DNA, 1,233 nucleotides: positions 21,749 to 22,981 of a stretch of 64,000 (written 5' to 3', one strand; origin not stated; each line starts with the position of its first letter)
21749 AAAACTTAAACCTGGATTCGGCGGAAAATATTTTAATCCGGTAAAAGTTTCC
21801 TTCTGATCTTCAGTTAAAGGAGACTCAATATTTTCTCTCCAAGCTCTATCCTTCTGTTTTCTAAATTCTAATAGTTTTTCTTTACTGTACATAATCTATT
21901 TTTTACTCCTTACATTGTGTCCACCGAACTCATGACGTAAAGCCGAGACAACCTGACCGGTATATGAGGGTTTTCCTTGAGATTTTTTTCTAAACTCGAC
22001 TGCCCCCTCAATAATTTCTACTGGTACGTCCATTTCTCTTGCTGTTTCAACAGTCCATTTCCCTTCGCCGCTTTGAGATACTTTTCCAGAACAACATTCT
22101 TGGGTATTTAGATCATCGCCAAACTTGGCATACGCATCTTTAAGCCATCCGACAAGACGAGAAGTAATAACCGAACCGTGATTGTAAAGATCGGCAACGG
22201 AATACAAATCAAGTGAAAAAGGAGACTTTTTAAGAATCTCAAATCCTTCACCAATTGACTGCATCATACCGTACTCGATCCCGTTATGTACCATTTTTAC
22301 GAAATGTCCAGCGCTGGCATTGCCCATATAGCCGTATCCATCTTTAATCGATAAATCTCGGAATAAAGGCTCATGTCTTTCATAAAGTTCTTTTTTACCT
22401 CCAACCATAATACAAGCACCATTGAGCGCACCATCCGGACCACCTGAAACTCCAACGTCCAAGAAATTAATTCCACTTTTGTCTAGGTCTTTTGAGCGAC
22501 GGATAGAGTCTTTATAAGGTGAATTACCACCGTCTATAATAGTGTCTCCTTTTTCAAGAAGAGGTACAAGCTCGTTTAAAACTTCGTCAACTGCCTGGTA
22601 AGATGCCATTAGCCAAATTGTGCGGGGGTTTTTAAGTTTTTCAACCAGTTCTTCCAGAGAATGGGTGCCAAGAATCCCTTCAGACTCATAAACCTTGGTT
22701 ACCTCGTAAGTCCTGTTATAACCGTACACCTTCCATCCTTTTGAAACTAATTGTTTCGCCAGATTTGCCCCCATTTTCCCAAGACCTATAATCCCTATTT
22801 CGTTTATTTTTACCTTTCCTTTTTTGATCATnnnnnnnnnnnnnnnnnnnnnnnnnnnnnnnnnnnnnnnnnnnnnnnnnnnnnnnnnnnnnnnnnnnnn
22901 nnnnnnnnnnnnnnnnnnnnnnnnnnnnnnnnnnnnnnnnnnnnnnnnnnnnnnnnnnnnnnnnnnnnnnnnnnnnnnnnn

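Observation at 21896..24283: Natural fusion of glucose-6-phosphate dehydrogenase and 6-phosphogluconate dehydrogenase in one 808-aa polypeptide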

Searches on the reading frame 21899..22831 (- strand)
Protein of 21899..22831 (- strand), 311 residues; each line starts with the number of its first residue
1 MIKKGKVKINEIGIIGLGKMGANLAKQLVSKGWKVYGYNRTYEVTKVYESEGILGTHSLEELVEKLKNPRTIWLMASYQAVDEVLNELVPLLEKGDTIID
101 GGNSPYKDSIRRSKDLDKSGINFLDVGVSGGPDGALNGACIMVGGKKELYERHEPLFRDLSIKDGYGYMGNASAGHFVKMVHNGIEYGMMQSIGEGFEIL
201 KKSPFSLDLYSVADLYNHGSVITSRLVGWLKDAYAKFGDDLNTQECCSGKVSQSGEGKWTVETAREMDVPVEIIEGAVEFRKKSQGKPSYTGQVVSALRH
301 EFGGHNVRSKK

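Call 23: search_solved_structures(query=window:21899-22831:-, max_evalue=1e-20, show_alignments=5)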
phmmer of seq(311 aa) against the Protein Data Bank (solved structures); distinct sequences matched with E-value up to 1e-20: 22.
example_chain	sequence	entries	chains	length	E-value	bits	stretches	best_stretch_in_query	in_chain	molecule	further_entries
4e21_A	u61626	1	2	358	8.8e-65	222.3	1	11-161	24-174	6-phosphogluconate dehydrogenase (Decarboxylating)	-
2w90_A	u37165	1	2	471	2.4e-58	201.2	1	9-281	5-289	6-PHOSPHOGLUCONATE DEHYDROGENASE, DECARBOXYLATING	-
2w8z_A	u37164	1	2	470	3e-58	200.8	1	10-281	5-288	6-PHOSPHOGLUCONATE DEHYDROGENASE, DECARBOXYLATING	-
10gw_A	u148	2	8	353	3.7e-58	200.5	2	159-306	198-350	6-phosphogluconate dehydrogenase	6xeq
6vpb_A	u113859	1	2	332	5.8e-56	193.3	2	161-306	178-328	6-phosphogluconate dehydrogenase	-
2iz0_A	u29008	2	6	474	5e-55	190.2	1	12-285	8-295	6-PHOSPHOGLUCONATE DEHYDROGENASE, DECARBOXYLATING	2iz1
2iyp_A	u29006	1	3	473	5.2e-55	190.2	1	12-285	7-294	6-PHOSPHOGLUCONATE DEHYDROGENASE, DECARBOXYLATING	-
2iyo_A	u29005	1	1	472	5.3e-55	190.2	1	12-285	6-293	6-PHOSPHOGLUCONATE DEHYDROGENASE, DECARBOXYLATING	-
3fwn_A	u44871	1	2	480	6e-55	190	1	10-282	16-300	6-phosphogluconate dehydrogenase, decarboxylating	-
8ihe_A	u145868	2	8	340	1.8e-54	188.4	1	11-159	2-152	Probable 6-phosphogluconate dehydrogenase,decarboxylating Gnd2 | 6-phosphogluconate dehydrogenase, NAD(+)-dependent, decarboxylating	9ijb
2zya_A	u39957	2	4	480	1.9e-53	185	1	10-281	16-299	6-phosphogluconate dehydrogenase, decarboxylating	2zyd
2zyg_A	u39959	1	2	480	2.4e-53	184.7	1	10-282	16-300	6-phosphogluconate dehydrogenase, decarboxylating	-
1pgn_A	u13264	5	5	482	5.2e-53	183.6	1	11-282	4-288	6-PHOSPHOGLUCONATE DEHYDROGENASE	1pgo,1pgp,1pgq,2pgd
2p4q_A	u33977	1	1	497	1.6e-52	182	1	11-281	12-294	6-phosphogluconate dehydrogenase, decarboxylating 1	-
7cb0_A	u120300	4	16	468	4.5e-52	180.6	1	10-281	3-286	6-phosphogluconate dehydrogenase, decarboxylating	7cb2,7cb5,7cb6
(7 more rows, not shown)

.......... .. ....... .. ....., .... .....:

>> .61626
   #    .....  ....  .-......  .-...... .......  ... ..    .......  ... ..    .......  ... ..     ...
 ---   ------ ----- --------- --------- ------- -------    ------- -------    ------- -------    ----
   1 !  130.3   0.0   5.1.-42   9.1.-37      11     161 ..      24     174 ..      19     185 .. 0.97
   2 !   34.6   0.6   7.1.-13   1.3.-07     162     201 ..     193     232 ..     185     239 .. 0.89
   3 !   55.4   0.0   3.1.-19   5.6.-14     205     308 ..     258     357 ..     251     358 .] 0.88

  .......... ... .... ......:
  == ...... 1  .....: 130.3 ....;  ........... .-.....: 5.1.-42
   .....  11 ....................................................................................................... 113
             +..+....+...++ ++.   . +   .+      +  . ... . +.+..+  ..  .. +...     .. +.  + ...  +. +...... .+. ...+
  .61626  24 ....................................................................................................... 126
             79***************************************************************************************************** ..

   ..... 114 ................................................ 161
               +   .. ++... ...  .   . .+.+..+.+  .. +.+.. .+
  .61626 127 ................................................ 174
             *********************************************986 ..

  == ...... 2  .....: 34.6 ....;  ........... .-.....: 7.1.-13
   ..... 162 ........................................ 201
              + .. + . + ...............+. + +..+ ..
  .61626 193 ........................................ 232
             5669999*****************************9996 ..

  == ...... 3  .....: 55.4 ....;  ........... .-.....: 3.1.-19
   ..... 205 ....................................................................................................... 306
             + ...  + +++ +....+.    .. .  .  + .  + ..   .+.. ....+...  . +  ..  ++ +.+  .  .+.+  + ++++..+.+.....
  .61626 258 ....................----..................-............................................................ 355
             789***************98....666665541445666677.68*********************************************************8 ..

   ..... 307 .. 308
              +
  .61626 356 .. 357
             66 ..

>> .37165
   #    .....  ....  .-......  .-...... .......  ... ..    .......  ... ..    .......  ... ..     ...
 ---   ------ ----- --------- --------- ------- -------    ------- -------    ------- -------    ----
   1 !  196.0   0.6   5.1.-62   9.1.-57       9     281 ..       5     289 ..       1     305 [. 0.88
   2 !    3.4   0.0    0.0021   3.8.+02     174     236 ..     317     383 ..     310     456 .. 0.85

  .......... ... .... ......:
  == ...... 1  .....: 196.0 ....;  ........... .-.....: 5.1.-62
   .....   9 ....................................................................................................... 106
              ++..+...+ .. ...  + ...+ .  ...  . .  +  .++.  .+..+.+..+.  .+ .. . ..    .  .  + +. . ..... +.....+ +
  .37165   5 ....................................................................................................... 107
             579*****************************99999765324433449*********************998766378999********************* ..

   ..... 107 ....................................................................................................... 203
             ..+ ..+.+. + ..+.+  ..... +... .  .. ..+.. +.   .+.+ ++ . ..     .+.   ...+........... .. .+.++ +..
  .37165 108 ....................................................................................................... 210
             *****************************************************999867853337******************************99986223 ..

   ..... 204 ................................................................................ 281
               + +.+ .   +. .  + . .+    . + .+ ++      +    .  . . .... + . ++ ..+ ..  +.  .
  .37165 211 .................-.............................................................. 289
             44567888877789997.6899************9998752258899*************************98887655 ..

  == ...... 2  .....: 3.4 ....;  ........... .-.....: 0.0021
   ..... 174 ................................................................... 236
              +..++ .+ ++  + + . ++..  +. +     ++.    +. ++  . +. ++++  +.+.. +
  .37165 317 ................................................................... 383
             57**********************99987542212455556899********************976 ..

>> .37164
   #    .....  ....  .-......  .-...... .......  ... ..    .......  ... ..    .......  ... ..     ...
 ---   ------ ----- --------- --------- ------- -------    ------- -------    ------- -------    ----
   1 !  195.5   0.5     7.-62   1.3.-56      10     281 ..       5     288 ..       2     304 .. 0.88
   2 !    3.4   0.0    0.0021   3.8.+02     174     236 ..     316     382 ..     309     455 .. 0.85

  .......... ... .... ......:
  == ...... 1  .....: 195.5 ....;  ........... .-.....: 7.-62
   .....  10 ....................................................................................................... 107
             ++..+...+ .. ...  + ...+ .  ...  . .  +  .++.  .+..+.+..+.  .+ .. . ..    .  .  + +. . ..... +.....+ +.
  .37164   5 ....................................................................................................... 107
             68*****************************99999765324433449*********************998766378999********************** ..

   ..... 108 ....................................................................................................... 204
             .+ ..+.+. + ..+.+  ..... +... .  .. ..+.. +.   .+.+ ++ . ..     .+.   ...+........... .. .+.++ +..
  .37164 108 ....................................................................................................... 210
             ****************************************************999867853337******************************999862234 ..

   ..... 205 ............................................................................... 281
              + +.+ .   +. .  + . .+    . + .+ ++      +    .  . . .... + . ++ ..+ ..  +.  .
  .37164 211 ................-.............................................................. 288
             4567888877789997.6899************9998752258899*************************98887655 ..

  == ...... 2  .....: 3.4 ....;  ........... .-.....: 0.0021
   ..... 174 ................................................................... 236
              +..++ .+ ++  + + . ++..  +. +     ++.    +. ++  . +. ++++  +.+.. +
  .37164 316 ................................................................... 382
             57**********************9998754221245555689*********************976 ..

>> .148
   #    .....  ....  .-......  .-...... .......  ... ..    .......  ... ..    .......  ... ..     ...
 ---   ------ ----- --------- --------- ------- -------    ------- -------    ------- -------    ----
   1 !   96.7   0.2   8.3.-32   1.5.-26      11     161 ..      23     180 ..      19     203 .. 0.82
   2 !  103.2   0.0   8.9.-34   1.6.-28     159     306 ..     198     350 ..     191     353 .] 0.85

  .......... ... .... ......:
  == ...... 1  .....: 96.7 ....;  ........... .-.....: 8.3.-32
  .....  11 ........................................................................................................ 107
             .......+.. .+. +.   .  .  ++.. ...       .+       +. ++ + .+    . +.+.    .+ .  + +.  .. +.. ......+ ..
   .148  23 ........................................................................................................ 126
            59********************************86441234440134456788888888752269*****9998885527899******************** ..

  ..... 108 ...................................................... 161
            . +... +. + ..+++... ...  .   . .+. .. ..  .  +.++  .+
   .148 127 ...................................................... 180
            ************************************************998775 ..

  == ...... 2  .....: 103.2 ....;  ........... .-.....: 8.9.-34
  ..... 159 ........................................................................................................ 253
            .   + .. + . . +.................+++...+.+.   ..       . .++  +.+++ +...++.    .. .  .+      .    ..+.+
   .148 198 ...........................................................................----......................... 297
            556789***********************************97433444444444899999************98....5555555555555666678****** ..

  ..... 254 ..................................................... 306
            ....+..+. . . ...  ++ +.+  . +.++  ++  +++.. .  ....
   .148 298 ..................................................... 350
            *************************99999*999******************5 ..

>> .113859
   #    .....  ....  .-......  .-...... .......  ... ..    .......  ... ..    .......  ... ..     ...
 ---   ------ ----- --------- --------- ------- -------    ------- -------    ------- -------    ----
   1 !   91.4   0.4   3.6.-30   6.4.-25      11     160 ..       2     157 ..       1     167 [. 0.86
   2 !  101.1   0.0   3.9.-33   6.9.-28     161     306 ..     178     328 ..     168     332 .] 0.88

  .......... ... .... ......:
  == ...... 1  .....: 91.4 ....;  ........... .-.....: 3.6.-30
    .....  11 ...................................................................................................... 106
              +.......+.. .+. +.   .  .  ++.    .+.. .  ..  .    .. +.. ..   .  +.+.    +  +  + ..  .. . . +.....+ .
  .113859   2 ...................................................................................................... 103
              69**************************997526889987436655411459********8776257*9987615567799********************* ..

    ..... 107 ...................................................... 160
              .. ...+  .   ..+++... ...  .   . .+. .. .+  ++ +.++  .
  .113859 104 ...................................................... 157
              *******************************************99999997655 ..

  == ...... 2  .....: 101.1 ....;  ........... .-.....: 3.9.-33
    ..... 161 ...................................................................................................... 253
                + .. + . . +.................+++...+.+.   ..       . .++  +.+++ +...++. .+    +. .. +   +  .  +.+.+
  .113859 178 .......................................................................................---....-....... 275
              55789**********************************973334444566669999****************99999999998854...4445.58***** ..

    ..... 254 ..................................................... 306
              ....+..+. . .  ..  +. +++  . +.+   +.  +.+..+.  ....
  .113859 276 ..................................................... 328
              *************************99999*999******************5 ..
